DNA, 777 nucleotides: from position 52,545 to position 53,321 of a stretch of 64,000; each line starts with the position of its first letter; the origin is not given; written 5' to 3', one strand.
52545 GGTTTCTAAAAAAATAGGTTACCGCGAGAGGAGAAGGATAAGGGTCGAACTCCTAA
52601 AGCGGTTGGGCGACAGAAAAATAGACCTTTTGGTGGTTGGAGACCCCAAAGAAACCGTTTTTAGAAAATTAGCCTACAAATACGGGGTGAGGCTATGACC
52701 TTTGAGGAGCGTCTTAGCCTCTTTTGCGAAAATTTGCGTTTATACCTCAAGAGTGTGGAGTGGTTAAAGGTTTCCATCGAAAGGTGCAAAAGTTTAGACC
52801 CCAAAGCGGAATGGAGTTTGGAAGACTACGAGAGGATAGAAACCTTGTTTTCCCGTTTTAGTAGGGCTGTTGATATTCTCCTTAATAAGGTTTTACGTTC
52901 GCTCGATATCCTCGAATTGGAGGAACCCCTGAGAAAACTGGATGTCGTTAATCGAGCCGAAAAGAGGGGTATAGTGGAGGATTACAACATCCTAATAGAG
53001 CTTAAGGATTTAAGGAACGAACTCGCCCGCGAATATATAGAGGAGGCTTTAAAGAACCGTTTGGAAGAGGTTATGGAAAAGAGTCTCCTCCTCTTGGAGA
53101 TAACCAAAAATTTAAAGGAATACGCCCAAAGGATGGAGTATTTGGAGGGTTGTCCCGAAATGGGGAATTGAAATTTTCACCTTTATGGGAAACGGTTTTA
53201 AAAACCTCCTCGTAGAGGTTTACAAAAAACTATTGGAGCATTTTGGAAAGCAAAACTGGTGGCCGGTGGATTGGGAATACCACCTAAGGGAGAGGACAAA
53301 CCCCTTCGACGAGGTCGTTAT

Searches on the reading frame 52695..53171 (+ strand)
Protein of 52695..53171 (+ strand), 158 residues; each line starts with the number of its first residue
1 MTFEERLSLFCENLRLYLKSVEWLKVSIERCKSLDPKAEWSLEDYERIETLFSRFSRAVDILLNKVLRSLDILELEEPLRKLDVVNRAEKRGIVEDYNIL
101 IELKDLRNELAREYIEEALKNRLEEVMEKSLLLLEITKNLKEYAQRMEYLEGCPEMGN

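Call 86: search_protein_families(library=pfam, proteins=[window:52695-53171:+], max_evalue=0.01)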
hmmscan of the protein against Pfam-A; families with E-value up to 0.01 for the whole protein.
window:52695-53171:+ (158 aa): 1 family
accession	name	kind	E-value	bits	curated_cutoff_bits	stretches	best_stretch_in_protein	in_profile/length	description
PF08066.17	PMC2NT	-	0.0046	17.9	23.3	0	31-73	44-89/91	PMC2NT (NUC016) domain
